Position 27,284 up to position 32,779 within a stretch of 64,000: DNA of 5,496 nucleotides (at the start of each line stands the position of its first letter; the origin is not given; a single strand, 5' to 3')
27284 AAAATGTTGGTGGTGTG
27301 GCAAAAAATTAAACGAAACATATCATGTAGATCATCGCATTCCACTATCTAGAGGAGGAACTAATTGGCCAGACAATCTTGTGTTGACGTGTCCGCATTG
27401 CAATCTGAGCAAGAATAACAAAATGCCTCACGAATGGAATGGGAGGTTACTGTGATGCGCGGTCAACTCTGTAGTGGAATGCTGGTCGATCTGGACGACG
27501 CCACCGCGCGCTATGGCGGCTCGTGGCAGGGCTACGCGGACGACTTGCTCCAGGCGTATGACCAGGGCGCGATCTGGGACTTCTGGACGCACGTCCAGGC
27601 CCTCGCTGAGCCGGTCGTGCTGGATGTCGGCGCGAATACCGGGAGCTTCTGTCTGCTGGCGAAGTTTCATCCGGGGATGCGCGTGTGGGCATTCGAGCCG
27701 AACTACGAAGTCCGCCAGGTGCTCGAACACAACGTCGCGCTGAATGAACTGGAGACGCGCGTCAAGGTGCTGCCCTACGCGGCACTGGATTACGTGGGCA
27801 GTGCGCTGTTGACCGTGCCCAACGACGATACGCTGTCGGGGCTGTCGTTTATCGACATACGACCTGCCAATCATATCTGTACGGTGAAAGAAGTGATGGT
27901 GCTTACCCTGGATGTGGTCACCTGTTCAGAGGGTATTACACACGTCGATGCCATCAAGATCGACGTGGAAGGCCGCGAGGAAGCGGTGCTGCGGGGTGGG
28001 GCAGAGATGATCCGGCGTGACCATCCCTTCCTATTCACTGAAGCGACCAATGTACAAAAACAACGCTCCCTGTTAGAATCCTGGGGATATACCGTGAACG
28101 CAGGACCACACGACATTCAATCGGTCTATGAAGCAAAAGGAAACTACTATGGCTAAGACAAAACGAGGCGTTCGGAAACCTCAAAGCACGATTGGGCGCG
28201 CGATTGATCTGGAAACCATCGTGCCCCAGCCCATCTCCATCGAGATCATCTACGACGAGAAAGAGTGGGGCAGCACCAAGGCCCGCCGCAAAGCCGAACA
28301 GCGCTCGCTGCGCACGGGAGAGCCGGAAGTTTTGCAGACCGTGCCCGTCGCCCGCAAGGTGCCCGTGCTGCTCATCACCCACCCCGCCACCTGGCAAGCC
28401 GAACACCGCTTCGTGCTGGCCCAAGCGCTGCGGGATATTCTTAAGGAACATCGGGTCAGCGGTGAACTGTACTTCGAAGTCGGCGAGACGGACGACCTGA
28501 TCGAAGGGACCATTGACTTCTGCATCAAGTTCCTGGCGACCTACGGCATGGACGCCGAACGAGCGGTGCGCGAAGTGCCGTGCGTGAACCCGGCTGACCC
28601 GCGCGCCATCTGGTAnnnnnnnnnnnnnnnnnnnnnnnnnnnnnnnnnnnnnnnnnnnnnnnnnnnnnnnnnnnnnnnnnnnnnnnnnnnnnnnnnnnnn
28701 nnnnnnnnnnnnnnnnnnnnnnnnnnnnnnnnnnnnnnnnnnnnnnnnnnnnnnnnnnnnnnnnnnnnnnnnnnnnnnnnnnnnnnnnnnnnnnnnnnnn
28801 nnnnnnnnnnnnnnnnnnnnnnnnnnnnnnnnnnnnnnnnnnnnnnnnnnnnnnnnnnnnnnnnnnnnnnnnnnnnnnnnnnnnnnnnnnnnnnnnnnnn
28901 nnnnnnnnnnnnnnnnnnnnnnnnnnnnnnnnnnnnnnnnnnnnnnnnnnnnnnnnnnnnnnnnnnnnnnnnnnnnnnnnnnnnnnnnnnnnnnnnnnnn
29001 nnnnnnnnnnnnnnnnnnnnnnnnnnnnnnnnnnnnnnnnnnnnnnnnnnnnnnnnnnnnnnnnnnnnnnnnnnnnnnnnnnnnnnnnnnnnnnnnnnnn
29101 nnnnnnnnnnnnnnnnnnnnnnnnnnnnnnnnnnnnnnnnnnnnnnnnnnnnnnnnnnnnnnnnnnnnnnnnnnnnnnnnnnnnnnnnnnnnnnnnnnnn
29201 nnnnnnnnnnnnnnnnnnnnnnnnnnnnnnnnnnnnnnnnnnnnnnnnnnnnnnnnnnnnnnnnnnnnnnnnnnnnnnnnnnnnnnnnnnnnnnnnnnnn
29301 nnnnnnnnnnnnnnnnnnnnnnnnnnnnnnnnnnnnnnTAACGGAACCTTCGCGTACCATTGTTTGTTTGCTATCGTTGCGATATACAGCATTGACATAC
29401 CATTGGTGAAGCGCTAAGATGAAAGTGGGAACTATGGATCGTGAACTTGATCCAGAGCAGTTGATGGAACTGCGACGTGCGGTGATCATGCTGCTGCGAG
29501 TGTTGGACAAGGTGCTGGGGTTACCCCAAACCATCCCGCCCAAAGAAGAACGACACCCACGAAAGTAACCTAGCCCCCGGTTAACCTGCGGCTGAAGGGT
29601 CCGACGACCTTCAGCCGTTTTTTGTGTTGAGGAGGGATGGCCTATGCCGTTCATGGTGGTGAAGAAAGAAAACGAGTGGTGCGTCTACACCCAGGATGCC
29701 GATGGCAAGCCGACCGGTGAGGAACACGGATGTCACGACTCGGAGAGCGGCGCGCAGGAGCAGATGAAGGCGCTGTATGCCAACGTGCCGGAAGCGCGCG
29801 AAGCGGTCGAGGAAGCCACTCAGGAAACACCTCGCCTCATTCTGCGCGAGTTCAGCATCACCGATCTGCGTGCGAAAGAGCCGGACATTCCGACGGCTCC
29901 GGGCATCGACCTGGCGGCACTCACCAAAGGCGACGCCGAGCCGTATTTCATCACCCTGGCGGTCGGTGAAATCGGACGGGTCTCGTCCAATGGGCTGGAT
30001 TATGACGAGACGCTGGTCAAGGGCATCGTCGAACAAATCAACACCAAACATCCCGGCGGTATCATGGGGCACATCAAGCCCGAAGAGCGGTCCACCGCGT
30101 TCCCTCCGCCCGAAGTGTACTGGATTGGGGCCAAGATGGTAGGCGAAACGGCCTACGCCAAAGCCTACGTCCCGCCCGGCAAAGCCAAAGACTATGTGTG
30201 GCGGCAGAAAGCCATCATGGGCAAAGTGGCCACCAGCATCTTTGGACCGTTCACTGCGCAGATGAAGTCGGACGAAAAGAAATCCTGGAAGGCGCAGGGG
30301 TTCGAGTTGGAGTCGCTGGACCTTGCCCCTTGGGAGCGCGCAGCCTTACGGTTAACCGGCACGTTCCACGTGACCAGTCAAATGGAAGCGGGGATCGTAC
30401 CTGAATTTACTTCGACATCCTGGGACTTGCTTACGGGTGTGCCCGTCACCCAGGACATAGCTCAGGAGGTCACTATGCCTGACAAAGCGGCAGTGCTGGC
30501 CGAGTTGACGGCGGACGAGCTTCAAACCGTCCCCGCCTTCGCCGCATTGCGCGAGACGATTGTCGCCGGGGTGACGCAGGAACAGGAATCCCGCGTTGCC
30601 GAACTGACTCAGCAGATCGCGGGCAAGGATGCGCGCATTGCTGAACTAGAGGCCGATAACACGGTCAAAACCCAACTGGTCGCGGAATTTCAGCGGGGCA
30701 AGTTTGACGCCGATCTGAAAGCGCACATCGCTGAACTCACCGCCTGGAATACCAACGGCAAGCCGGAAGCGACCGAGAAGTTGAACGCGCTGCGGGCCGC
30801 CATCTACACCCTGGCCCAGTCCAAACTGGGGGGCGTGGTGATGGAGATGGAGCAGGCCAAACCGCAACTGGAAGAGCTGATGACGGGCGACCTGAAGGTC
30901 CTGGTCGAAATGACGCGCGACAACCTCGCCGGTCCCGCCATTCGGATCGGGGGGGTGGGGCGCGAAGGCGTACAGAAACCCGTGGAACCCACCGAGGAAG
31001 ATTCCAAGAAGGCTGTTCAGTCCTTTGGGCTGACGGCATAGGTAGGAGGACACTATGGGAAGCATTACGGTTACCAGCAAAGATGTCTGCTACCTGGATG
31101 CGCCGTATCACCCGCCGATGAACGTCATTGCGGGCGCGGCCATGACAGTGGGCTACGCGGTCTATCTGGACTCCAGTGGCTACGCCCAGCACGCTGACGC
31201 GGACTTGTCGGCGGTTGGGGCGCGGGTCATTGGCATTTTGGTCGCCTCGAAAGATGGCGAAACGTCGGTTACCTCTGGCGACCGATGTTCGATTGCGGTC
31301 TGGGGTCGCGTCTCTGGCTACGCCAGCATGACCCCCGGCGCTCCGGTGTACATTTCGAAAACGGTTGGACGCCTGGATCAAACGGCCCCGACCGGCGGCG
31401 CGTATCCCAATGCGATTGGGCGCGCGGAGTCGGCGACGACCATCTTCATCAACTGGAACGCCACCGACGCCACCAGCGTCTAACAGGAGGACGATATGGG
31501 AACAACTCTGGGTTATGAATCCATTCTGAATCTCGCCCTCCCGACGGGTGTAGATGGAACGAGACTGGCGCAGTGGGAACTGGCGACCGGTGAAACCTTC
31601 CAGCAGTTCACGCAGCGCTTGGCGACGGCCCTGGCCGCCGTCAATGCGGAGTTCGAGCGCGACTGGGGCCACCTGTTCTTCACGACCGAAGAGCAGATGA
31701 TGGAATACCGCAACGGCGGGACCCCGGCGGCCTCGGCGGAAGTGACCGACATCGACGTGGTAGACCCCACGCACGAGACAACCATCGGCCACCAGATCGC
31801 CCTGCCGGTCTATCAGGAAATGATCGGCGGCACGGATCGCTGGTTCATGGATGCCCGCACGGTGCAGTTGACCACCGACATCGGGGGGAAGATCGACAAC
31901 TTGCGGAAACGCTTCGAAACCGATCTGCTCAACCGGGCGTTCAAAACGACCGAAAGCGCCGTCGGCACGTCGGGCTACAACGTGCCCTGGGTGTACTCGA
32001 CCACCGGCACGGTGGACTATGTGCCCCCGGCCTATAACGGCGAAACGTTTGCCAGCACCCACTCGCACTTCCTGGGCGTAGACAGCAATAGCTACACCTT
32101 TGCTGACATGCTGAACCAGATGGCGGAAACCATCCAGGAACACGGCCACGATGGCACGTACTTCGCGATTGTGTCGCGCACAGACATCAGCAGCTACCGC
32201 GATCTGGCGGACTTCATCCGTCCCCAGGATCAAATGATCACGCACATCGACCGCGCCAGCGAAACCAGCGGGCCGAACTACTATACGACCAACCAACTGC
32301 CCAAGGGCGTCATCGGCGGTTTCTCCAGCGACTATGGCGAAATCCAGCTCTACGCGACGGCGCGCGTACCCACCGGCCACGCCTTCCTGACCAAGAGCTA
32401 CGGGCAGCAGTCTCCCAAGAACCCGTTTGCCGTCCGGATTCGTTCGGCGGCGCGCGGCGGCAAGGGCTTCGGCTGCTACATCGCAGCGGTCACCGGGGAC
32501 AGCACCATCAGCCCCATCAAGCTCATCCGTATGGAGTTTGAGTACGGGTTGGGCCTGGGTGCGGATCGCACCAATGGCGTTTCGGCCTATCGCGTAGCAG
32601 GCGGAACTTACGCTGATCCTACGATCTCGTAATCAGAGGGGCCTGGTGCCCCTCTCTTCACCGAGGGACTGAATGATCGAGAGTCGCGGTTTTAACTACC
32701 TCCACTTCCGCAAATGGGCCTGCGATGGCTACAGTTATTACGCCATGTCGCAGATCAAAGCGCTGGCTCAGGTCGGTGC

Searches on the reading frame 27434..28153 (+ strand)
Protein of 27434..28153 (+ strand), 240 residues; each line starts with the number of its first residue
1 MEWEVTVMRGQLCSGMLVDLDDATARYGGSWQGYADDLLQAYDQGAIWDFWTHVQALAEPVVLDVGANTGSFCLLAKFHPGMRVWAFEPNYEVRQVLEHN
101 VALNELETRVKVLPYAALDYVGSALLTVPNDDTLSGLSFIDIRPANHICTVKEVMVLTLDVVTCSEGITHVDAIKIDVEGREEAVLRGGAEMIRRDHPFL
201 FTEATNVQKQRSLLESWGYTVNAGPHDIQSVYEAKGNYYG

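Call 9: search_protein_families(library=phrogs, proteins=[window:27434-28153:+], max_evalue=0.001)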
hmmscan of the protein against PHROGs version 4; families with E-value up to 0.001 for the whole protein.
window:27434-28153:+ (240 aa): 2 families
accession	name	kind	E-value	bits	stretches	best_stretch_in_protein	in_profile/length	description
phrog_8156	-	other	7.7e-23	82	1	59-221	51-211/244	methyltransferase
phrog_28597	-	unknown function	0.00066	20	1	56-186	41-162/233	-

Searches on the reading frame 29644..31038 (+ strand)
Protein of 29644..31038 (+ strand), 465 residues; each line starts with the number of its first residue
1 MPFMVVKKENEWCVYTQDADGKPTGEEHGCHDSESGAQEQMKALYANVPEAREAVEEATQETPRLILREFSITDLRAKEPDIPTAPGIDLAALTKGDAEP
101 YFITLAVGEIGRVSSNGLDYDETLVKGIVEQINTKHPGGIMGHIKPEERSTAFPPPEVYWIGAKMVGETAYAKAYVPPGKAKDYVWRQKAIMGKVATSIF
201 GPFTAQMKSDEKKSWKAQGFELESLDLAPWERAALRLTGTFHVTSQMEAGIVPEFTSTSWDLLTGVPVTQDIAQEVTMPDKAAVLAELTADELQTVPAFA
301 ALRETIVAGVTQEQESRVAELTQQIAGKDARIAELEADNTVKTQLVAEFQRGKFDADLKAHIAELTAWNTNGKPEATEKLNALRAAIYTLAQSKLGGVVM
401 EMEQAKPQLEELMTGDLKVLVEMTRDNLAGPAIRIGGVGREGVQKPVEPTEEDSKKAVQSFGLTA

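Call 9: search_protein_families(library=phrogs, proteins=[window:29644-31038:+], max_evalue=0.001)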
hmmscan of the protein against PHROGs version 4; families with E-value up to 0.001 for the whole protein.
window:29644-31038:+ (465 aa): 1 family
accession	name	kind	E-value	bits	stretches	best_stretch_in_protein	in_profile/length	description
phrog_3219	-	unknown function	2.9e-18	66.8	1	77-235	18-170/444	-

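Call 47: search_protein_families(library=pfam, proteins=[window:29644-31038:+], max_evalue=0.001)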
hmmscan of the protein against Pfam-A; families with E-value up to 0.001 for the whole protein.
window:29644-31038:+ (465 aa): 0 families

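Call 48: search_dna_similar(query=window:29644-31038:+, collection=phages, mode=protein, max_evalue=0.001, max_rows=15)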
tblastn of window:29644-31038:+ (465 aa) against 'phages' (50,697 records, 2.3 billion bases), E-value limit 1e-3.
Records with a match: 21; places in all: 21; records where one place covers at least 80% of the query: 0.
Best place of each record, by identity: <60% 21.
By first word of the organism name: Bacillus 9; Clostridium 8; Clostridioides 3; Weizmannia 1.
By host as written in the record: Clostridium difficile strain CD105HE1 ribotype 076 4; Clostridium difficile 4; Bacillus alcalophilus CGMCC 1.3604 3; Clostridioides difficile 2; Bacillus subtilis KCCM12150 2; Weizmannia coagulans KACC 15983 1; Clostridioides difficile LCUS 0508 1; Bacillus subtilis BSC16 1; and 3 more.
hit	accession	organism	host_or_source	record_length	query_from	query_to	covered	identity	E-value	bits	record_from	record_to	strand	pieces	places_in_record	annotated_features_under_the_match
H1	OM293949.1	Weizmannia phage Youna2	Weizmannia coagulans KACC 15983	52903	70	236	36%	34.1%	1e-14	82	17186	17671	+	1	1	hypothetical protein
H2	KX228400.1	Clostridium phage CDKM15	Clostridium difficile strain CD105HE1 ...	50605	78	235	34%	32.7%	2e-11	72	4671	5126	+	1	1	hypothetical protein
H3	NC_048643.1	Clostridium phage CDKM15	Clostridium difficile strain CD105HE1 ...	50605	78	235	34%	32.7%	2e-11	72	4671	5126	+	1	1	hypothetical protein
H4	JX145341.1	Clostridium phage phiMMP02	Clostridium difficile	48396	78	235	34%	32.7%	2e-11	72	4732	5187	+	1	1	hypothetical protein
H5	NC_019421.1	Clostridium phage phiMMP02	Clostridium difficile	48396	78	235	34%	32.7%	2e-11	72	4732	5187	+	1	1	hypothetical protein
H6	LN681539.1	Clostridium phage phiCD505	Clostridium difficile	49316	78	235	34%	32.7%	2e-11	72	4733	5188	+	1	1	conserved protein of unknown function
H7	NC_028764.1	Clostridium phage phiCD505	Clostridium difficile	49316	78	235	34%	32.7%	2e-11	72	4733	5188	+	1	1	hypothetical protein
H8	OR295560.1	Clostridioides phage phiCD508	Clostridioides difficile LCUS 0508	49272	78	235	34%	32.1%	4e-10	69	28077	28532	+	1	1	hypothetical protein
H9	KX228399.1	Clostridium phage CDKM9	Clostridium difficile strain CD105HE1 ...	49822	78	235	34%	32.1%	4e-10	69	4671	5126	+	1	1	hypothetical protein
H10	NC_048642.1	Clostridium phage CDKM9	Clostridium difficile strain CD105HE1 ...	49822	78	235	34%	32.1%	4e-10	69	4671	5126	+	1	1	hypothetical protein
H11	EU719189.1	Clostridioides phage phiCD27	Clostridioides difficile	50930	78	235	34%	32.1%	4e-10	69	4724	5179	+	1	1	hypothetical protein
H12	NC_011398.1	Clostridioides phage phiCD27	Clostridioides difficile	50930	78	235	34%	32.1%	4e-10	69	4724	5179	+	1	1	hypothetical protein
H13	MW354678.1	Bacillus phage BSTP12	Bacillus subtilis BSC16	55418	81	201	26%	40.3%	2e-12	76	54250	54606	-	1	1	BSTP12_080: hypothetical protein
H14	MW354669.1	Bacillus phage BSTP5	Bacillus subtilis BSC21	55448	81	201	26%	40.3%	2e-12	76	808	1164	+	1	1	repressor protein cI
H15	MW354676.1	Bacillus phage BSTP8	Bacillus subtilis KCCM12150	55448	81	201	26%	40.3%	2e-12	76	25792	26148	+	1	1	BSTP8_048: hypothetical protein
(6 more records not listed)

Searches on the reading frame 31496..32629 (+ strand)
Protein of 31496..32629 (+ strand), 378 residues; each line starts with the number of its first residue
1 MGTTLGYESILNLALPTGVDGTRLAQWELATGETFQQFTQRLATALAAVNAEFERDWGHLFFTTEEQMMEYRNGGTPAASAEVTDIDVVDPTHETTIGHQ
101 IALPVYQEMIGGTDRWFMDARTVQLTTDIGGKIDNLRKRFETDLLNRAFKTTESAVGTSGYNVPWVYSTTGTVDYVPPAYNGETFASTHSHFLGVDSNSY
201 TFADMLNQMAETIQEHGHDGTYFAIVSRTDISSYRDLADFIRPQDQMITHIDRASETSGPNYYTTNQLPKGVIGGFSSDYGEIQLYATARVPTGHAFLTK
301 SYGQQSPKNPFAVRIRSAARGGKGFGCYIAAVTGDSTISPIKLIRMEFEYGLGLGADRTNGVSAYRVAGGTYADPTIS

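Call 9: search_protein_families(library=phrogs, proteins=[window:31496-32629:+], max_evalue=0.001)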
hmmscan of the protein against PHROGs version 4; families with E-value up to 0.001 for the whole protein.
window:31496-32629:+ (378 aa): 1 family
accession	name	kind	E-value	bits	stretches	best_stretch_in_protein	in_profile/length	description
phrog_3990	-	head and packaging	1.5e-12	48.3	1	106-376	110-381/390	major head protein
